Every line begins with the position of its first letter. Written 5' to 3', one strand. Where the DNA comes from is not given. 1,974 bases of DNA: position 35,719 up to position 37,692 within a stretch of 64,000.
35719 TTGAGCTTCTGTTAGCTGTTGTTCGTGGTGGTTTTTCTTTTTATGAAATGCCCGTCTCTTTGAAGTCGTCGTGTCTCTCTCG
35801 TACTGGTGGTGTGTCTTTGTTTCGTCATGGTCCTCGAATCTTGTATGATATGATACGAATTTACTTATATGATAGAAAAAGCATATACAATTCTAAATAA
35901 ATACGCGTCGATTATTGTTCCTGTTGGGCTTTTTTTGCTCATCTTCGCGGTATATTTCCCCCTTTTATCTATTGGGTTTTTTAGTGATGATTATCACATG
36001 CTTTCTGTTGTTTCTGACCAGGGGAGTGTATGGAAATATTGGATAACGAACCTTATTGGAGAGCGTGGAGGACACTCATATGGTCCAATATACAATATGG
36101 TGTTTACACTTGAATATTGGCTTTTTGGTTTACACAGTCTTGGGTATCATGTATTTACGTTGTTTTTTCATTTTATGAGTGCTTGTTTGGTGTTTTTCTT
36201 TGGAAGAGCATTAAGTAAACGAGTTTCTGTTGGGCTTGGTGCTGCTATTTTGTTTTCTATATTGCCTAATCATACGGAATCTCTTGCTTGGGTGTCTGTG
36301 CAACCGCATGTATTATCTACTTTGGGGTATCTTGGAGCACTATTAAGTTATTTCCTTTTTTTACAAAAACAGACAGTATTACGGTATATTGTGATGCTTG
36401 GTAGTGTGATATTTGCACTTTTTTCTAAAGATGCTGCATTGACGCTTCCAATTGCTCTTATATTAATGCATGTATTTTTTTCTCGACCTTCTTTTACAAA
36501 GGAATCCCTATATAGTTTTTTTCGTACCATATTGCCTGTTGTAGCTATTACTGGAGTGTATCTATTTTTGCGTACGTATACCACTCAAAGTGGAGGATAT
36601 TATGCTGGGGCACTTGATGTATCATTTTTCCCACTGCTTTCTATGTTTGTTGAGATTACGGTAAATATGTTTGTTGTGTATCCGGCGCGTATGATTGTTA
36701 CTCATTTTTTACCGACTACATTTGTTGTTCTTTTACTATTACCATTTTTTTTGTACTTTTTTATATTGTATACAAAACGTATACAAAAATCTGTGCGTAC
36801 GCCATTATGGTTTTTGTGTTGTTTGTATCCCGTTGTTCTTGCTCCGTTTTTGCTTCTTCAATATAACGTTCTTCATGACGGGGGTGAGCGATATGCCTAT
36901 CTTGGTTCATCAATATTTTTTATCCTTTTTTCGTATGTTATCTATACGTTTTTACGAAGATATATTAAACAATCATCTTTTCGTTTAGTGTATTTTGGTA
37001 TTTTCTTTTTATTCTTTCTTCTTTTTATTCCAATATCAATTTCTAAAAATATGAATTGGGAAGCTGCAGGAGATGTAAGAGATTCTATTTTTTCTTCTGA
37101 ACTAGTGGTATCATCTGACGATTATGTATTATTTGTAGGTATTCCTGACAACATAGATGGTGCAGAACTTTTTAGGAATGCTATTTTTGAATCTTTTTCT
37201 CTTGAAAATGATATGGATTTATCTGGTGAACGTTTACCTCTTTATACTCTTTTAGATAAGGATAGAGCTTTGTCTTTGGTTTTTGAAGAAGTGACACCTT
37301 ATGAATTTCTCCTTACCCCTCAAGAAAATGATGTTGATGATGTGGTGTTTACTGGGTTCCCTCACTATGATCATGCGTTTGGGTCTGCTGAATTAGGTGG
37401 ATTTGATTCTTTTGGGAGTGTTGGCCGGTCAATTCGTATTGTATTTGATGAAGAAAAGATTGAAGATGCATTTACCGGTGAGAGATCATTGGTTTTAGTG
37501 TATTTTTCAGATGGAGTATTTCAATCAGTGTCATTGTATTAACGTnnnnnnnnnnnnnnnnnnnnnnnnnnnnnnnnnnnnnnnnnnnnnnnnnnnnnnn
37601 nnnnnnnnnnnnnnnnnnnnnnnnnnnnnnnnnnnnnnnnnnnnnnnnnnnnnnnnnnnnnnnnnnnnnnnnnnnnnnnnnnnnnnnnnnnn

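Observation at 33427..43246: Envelope glycosylation/O-acylation island: paralogous 570-aa GT-C-like proteins bracketing GT2, two further GT-C-like proteins, MBOAT + AlgJ-like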

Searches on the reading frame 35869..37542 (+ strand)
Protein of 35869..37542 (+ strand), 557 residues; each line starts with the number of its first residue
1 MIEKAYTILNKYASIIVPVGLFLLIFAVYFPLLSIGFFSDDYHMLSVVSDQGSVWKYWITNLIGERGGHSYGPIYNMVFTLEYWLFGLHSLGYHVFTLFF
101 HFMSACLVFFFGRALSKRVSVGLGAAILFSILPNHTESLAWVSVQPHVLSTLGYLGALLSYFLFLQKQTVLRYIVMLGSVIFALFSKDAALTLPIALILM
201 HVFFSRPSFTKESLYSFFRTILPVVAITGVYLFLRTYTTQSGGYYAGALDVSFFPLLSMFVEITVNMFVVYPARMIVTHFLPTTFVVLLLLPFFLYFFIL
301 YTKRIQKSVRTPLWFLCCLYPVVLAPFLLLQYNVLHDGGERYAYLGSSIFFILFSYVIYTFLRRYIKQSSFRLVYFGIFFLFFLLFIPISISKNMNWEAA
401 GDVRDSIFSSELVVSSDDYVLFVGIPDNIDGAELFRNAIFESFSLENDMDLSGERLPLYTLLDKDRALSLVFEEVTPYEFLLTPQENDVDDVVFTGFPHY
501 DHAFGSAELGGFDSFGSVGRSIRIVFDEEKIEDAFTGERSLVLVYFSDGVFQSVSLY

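Call 3: search_protein_families(library=pfam, proteins=[window:35869-37542:+], max_evalue=1)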
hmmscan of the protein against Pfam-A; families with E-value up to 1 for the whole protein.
window:35869-37542:+ (557 aa): 0 families

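Call 4: search_protein_families(library=ncbifam, proteins=[window:35869-37542:+], max_evalue=1)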
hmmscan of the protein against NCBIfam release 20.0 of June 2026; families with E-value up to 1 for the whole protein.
window:35869-37542:+ (557 aa): 0 families

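Call 10: search_solved_structures(query=window:35869-37542:+, max_evalue=10, show_alignments=2)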
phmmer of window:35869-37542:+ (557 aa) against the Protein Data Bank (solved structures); distinct sequences matched with E-value up to 10: 0.

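Call 21: find_homologous_proteins(query=window:35869-37542:+)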
Query window:35869-37542:+ (557 aa): 143 proteins with E <= 0.001 among 8000 candidates; the best 120 are listed.
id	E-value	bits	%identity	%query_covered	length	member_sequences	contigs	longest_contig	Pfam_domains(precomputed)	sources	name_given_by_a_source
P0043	0.0e+0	1221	100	100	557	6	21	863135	-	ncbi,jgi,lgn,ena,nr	ncbi:MAG: hypothetical protein HN726_02995 [Candidatus Magasanikbacteria bacterium]|jgi:hypothetical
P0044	1.4e-93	333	40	97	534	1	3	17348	-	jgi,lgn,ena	-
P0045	1.4e-92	330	35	98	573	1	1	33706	PF13231.13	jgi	-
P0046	8.0e-91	324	39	98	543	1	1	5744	-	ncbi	-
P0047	3.7e-89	318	34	97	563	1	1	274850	-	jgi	-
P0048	1.8e-80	290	34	99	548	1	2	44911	-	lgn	-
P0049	5.2e-79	285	33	94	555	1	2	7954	-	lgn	-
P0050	2.0e-76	276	33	94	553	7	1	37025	-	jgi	-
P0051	2.1e-75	273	32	98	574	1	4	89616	PF13231.13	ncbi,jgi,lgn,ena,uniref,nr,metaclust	ncbi:MAG: hypothetical protein COU32_01950 [Candidatus Magasanikbacteria bacterium CG10_big_fil_rev_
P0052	1.5e-70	257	32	95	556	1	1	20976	-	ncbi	-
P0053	2.1e-70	256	30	95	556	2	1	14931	PF13231.13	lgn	-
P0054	6.0e-60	222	34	80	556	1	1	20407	-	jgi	-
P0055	1.6e-59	220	34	95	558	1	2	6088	-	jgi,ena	-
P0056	2.5e-54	203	32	86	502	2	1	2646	-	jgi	-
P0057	2.7e-14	71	34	33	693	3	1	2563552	PF03704.24,PF13431.13,PF23914.2,PF13414.13,PF13176.13,PF13428.13,PF25064.2,PF13374.13,PF14559.13,PF24575.2,PF13371.13,PF00515.35,PF12895.14,PF13424.13,PF13432.13,PF13429.13,PF13181.13,PF14561.13,PF07719.24,PF13174.13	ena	-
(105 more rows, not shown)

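Call 25: search_solved_structures(query=A2, max_evalue=10, show_alignments=2)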
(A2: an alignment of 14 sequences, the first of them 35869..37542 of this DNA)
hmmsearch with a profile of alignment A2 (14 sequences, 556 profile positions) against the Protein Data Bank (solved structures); distinct sequences matched with E-value up to 10: 0.

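Call 36: find_encoding_contigs(protein=P0047, flank=10000, max_places=1)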
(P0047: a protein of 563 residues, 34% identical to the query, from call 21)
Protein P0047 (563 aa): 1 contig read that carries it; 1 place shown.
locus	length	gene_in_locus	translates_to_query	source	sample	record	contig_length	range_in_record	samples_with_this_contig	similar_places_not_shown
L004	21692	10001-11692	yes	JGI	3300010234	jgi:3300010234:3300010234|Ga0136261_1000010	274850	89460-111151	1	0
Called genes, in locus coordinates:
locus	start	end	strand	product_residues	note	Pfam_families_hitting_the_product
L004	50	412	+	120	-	PF03652:RuvX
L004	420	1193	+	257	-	PF11967:RecO_N, PF02565:RecO_C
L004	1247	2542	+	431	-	PF01336:tRNA_anti-codon, PF00152:tRNA-synt_2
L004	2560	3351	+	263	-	-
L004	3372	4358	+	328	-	PF17125:Methyltr_RsmF_N, PF01189:Methyltr_RsmB-F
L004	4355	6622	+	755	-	PF00884:Sulfatase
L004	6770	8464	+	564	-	PF01336:tRNA_anti-codon, PF00152:tRNA-synt_2, PF02938:GAD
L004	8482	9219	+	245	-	-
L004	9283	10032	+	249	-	PF00535:Glycos_transf_2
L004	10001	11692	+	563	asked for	-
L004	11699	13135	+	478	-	PF03062:MBOAT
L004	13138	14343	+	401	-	PF16822:ALGX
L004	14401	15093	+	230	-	PF02616:SMC_ScpA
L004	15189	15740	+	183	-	PF04079:SMC_ScpB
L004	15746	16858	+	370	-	PF00768:Peptidase_S11, PF13354:Beta-lactamase2 (weak)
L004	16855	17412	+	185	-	PF09335:VTT_dom (weak)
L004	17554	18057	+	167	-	PF06695:Sm_multidrug_ex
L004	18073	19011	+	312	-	PF01368:DHH (weak), PF02833:DHHA2 (weak)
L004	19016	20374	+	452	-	PF02698:DUF218, PF09992:NAGPA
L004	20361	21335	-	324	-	PF00149:Metallophos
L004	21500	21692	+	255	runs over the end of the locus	PF00142:Fer4_NifH, PF01656:CbiA, PF02374:ArsA_ATPase (weak), PF06564:CBP_BcsQ, PF09140:MipZ (weak), PF10609:ParA, PF13614:AAA_31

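Call 37: find_encoding_contigs(protein=P0051, flank=10000, max_places=1)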
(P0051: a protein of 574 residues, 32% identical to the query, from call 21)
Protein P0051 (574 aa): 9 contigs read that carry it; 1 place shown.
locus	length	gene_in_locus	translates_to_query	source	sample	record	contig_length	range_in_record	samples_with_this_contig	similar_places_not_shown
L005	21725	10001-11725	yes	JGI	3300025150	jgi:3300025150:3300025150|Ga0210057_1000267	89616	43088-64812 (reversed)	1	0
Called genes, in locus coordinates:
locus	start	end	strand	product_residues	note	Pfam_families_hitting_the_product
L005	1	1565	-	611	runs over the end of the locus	PF19830:DUF6311, PF25853:DUF6311_C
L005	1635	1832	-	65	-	-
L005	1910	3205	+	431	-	PF01336:tRNA_anti-codon, PF00152:tRNA-synt_2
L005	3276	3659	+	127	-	PF04480:DUF559, PF18741:MTES_1575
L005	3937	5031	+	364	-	PF01189:Methyltr_RsmB-F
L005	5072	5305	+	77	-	PF07866:DUF1653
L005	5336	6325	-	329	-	-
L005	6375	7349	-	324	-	PF00188:CAP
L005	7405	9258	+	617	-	PF01336:tRNA_anti-codon, PF00152:tRNA-synt_2, PF02938:GAD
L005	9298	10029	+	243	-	PF00535:Glycos_transf_2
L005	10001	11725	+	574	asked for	PF13231:PMT_2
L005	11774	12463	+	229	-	PF02616:SMC_ScpA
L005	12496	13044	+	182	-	PF04079:SMC_ScpB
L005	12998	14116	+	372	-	PF00768:Peptidase_S11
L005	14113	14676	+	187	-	-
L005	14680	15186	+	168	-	PF06695:Sm_multidrug_ex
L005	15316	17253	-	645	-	-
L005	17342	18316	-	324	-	PF00149:Metallophos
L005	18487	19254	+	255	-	PF00142:Fer4_NifH, PF01656:CbiA, PF02374:ArsA_ATPase, PF06564:CBP_BcsQ, PF09140:MipZ (weak), PF10609:ParA, PF13614:AAA_31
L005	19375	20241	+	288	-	PF02195:ParB_N, PF17762:HTH_ParB, PF23552:ParB_C (weak)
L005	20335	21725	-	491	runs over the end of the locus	PF13328:HD_4, PF01966:HD, PF04607:RelA_SpoT, PF02824:TGS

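Call 39: predict_structure(alignment_id=A2)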
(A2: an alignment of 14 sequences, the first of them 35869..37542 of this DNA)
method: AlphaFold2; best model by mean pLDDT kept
length: 557 residues; sequences in the alignment: 14
mean_pLDDT: 85.0   pTM: 0.89
mean pLDDT of the five models: 85.0, 84.9, 84.3, 83.9, 83.7
residues with pLDDT >= 90: 236; 70-90: 253; 50-70: 59; < 50: 9
segments of 3 or more residues with pLDDT < 50: 64-69, 246-248
pLDDT, mean of each block of 10 residues (from residue 1): 75 93 96 91 83 60 49 82 91 96 98 95 97 93 92 98 93 97 88 94 80 86 93 77 51 78 87 76 66 78 84 95 87 69 93 95 86 91 92 91 88 86 88 82 89 89 73 87 72 83 91 82 91 73 88 87
secondary structure, 60 per line:
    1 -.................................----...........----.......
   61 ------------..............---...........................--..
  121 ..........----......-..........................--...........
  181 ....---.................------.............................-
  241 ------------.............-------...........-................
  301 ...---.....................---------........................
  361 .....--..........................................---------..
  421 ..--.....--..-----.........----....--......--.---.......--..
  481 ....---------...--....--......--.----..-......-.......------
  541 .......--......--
elements in order: H2-34 H39-49 H54-60 H73-86 H90-116 H119-130 H135-140 H142-167 H170-184 H188-204 H211-239 H253-265 H273-283 H285-303 H307-327 H337-365 H368-409 E419-422 E425-429 H439-447 E452-455 E458-463 E470-476 E479-484 E494-496 E499-502 E505-510 E521-526 H528-534 E541-547 E550-555

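Call 48: fold_search(model_id=the predicted structure, library=pdb)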
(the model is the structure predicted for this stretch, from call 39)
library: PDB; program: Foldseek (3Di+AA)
matches with E <= 10: 291; with E <= 0.001: 16
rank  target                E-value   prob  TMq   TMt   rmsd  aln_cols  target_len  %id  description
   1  8b6l_I                7.0e-06  1.00  0.44  0.37  15.4       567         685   10  Subtomogram average of the human Sec61-TRAP-OSTA-translocon (released 2022-12-07)
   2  7oci_F                1.2e-05  1.00  0.46  0.41  11.1       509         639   14  Cryo-EM structure of yeast Ost6p containing oligosaccharyltransferase complex (released 2022-02-16)
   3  8agc_A                1.5e-05  1.00  0.47  0.39   9.2       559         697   13  Structure of yeast oligosaccharylransferase complex with lipid-linked oligosaccharide and non-acceptor peptide bound (released 2022-12-07)
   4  6s7t_A                1.9e-05  1.00  0.43  0.35  10.6       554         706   13  Cryo-EM structure of human oligosaccharyltransferase complex OST-B (released 2019-12-18)
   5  6ezn_F                2.1e-05  1.00  0.44  0.39  11.3       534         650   13  Cryo-EM structure of the yeast oligosaccharyltransferase (OST) complex (released 2018-01-17)
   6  5f15                  2.8e-05  1.00  0.35  0.35  13.3       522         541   13  Crystal Structure of ArnT from Cupriavidus metallidurans bound to Undecaprenyl phosphate (released 2016-02-17)
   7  8pn9_A                3.3e-05  1.00  0.46  0.40  11.6       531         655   10  Structure of human oligosaccharyltransferase OST-A complex bound to NGI-1 (released 2024-05-08)
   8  8agb_A                4.2e-05  1.00  0.46  0.40  10.3       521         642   14  Structure of yeast oligosaccharylransferase complex with lipid-linked oligosaccharide bound (released 2022-12-07)
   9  9n9j_I                4.2e-05  1.00  0.43  0.35  14.0       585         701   10  Structure of a GRP94 folding intermediate engaged with a CCDC134- and FKBP11-bound secretory translocon (released 2025-11-19)
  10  6ftg_5                5.0e-05  1.00  0.45  0.39  14.8       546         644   13  Subtomogram average of OST-containing ribosome-translocon complexes from canine rough microsomal membranes (released 2018-03-21)
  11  6c26_A                5.5e-05  1.00  0.43  0.38  13.7       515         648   14  The Cryo-EM structure of a eukaryotic oligosaccharyl transferase complex (released 2018-01-31)
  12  8age_A                5.7e-05  1.00  0.44  0.39  11.0       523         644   14  Structure of yeast oligosaccharylransferase complex with acceptor peptide bound (released 2022-12-07)
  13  6s7o_A                1.7e-04  1.00  0.43  0.38  12.5       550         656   11  Cryo-EM structure of human oligosaccharyltransferase complex OST-A (released 2019-12-18)
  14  5ezm                  1.9e-04  1.00  0.36  0.37  12.7       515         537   12  Crystal Structure of ArnT from Cupriavidus metallidurans in the apo state (released 2016-02-17)
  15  5ogl_A                2.5e-04  1.00  0.42  0.35   9.3       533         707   13  Structure of bacterial oligosaccharyltransferase PglB in complex with an acceptor peptide and an lipid-linked oligosac (released 2017-10-25)
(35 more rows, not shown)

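Call 63: search_protein_families(library=pfam, proteins=[L004:8482-9219:+], max_evalue=0.01)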
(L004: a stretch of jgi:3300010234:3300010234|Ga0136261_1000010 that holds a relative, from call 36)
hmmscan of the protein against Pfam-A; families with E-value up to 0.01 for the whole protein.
L004:8482-9219:+ (245 aa): 0 families

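Call 82: find_encoding_contigs(protein=P0043, flank=10000, max_places=3)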
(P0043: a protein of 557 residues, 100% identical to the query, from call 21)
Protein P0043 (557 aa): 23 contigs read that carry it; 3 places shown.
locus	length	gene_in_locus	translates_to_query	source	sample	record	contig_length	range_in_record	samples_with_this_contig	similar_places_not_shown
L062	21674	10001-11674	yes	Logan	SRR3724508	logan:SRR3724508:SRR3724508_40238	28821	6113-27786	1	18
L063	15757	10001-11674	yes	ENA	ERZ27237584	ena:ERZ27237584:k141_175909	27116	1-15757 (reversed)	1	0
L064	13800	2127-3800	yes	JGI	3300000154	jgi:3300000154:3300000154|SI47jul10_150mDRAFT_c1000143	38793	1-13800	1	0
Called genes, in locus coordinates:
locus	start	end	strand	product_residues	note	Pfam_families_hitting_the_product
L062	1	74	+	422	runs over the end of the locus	PF00344:SecY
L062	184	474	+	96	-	-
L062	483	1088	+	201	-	PF06414:Zeta_toxin (weak), PF13671:AAA_33, PF00406:ADK, PF13207:AAA_17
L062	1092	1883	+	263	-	PF00557:Peptidase_M24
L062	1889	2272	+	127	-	PF03652:RuvX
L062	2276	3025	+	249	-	PF11967:RecO_N, PF02565:RecO_C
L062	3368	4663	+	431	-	PF01336:tRNA_anti-codon, PF00152:tRNA-synt_2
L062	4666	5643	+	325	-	PF17125:Methyltr_RsmF_N, PF22458:RsmF-B_ferredox (weak), PF01189:Methyltr_RsmB-F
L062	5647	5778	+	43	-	-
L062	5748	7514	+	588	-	PF01336:tRNA_anti-codon, PF00152:tRNA-synt_2, PF02938:GAD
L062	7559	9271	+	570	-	-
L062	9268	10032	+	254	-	PF00535:Glycos_transf_2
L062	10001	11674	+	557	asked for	-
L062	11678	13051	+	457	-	-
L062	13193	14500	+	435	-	PF03062:MBOAT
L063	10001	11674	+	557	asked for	-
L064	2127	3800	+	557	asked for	-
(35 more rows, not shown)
